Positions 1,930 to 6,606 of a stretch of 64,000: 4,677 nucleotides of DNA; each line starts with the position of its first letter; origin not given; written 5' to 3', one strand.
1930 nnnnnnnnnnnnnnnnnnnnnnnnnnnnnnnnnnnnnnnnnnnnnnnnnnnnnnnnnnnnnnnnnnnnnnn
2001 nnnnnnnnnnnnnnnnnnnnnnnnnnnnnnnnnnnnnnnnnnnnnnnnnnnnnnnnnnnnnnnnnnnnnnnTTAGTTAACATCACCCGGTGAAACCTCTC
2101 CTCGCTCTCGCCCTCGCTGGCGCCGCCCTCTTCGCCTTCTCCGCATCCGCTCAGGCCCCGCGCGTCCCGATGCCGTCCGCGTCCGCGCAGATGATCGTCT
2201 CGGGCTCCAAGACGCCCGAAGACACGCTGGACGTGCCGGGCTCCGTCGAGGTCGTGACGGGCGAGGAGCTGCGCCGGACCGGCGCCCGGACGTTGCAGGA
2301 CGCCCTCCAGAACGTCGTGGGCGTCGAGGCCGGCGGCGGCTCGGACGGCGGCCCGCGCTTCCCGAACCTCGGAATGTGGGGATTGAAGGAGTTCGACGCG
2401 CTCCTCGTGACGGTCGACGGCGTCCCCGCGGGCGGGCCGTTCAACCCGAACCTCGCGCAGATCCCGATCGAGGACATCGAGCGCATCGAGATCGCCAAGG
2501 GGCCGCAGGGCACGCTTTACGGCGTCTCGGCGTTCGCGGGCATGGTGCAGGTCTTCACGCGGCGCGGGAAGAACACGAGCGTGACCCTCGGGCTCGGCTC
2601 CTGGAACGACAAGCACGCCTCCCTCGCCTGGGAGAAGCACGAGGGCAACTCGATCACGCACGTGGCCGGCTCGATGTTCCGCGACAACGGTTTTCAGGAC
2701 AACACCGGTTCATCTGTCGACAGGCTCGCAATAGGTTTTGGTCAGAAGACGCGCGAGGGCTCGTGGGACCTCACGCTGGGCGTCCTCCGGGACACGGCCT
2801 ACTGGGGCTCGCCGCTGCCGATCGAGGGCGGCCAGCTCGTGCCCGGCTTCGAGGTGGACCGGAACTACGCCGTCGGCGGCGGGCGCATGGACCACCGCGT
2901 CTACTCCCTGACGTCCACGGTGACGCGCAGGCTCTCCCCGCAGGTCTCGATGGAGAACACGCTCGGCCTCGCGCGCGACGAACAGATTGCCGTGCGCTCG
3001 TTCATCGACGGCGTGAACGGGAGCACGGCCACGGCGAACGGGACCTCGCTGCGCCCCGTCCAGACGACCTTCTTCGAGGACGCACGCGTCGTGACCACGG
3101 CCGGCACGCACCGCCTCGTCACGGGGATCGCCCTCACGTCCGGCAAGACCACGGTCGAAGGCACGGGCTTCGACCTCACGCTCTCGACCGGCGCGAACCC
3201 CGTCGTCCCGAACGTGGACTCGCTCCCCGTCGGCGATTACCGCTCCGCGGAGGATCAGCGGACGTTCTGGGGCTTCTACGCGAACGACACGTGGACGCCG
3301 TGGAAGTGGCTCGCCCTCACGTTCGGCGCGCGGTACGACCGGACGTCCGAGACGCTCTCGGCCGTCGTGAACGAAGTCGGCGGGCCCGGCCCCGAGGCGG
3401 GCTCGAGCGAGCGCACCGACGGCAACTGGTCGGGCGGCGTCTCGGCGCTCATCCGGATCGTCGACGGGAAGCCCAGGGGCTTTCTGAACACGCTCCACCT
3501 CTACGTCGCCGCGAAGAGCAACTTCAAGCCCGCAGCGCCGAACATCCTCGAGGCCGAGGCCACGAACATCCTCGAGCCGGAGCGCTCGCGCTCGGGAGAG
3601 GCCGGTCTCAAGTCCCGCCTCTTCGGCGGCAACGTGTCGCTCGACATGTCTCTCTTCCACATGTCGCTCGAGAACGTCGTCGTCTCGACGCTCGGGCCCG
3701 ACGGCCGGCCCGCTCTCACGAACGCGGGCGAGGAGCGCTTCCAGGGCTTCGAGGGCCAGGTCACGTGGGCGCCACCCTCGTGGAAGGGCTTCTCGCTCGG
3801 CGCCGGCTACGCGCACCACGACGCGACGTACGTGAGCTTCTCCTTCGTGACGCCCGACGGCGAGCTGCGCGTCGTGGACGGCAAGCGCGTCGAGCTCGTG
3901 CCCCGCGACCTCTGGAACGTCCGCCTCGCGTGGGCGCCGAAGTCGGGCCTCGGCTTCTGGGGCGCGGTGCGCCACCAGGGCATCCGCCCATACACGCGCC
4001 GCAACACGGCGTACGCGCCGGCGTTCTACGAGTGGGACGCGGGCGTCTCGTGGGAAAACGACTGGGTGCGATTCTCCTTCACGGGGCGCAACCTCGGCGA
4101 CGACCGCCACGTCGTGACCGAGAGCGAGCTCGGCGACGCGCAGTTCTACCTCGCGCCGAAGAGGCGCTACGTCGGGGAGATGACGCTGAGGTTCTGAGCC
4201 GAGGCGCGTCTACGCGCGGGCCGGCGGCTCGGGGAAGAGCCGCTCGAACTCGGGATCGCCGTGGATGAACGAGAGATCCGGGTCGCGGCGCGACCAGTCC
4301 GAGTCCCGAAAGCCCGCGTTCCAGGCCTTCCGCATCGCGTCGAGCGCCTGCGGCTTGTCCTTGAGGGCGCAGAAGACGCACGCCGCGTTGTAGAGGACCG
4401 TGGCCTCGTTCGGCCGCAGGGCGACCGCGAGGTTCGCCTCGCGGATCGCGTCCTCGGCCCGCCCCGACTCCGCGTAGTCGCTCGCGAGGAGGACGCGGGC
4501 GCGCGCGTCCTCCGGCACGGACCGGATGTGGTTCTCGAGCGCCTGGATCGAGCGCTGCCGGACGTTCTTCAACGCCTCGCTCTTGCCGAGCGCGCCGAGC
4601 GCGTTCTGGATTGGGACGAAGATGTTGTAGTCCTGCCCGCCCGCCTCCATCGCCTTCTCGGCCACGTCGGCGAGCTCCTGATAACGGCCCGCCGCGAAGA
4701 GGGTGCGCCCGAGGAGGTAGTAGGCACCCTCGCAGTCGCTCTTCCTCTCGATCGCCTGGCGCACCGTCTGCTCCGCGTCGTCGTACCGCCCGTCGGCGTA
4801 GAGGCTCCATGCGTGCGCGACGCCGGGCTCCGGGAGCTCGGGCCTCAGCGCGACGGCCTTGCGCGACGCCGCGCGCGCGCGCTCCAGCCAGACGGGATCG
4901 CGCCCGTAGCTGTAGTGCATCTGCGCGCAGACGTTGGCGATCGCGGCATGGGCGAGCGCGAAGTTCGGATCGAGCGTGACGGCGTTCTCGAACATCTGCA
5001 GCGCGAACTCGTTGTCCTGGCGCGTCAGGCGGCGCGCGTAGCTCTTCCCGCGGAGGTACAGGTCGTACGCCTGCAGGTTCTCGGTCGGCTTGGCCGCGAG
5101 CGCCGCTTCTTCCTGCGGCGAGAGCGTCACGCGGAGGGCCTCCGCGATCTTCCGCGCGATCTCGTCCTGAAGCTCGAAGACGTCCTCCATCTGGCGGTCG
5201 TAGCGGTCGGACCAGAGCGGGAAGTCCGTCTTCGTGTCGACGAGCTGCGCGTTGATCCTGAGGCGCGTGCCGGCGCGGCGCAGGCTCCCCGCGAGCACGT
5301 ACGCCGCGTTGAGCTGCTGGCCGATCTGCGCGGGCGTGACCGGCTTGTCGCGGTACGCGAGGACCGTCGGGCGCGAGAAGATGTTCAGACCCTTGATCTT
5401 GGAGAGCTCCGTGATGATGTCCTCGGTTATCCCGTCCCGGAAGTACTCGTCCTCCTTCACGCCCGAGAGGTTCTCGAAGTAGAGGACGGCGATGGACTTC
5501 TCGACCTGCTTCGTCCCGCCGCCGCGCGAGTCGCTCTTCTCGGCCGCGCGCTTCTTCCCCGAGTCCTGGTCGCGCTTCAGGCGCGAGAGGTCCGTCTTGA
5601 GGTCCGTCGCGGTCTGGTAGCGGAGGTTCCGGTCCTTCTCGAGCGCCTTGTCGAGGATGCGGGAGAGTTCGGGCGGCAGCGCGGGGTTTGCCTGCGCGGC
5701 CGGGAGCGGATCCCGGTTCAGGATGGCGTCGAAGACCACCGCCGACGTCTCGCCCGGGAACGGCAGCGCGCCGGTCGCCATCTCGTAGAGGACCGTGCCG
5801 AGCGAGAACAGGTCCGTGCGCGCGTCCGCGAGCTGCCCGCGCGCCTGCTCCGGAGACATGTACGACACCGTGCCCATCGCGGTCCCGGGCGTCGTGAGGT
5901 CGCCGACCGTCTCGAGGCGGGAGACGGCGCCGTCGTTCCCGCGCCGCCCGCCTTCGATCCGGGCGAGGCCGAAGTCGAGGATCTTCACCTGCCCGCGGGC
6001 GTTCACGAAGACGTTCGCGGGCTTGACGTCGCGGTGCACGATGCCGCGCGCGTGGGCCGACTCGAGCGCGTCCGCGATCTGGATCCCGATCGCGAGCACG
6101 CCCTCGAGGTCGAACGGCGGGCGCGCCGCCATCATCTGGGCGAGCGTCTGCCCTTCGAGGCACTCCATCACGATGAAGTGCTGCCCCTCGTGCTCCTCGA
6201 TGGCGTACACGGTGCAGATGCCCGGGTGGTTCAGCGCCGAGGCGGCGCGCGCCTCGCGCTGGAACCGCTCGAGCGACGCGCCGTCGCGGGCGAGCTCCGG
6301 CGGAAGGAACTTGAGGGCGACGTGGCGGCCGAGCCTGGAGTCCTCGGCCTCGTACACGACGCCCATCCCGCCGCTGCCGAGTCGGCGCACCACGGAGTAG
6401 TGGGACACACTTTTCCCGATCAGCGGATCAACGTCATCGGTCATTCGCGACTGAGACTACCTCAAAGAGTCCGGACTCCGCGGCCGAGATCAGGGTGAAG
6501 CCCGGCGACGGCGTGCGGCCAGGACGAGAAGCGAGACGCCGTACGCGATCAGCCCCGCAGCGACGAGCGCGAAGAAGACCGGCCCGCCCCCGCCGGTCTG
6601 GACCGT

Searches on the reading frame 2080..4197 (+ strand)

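Call 62: search_protein_families(library=pfam, proteins=[window:2080-4197:+], max_evalue=0.00001)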
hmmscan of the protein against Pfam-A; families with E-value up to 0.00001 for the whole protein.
window:2080-4197:+ (705 aa): 2 families
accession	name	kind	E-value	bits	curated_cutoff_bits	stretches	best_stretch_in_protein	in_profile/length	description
PF00593.30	TonB_dep_Rec_b-barrel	-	7.2e-33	115.5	27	1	262-672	50-436/436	TonB dependent receptor-like, beta-barrel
PF07715.20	Plug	-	9.2e-25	87.7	23.9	1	50-154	3-106/107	TonB-dependent Receptor Plug Domain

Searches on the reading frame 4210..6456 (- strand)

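Call 62: search_protein_families(library=pfam, proteins=[window:4210-6456:-], max_evalue=0.00001)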
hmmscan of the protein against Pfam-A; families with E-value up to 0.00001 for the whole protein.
window:4210-6456:- (748 aa): 10 families
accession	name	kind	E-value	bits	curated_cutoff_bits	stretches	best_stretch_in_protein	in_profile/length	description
PF00069.31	Pkinase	-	3.8e-46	158.1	31.7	1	20-282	1-254/263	Protein kinase domain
PF07714.23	PK_Tyr_Ser-Thr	-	5.1e-31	108.4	23.1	1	23-281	4-250/258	Protein tyrosine and serine/threonine kinase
PF13414.12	TPR_11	-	8.4e-09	35.4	26.8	0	480-512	8-40/42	TPR repeat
PF12895.13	ANAPC3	-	1.2e-08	35.5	27.2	0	533-600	14-80/82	Anaphase-promoting complex, cyclosome, subunit 3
PF03109.22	ABC1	-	9.6e-08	31.9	22.9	1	55-166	110-215/244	ABC1 atypical kinase-like domain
PF14559.12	TPR_19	-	1.2e-07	32.3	25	0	552-594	1-43/68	Tetratricopeptide repeat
PF13432.12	TPR_16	-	1.4e-07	32.2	32.7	1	547-608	2-63/65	Tetratricopeptide repeat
PF07719.23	TPR_2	-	2.2e-07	30.9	27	0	652-683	2-33/34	Tetratricopeptide repeat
PF01636.29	APH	-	2.6e-07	31.1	23.2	0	24-135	3-108/239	Phosphotransferase enzyme family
PF13424.12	TPR_12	-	4e-06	27.4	30.1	0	651-711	3-71/77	Tetratricopeptide repeat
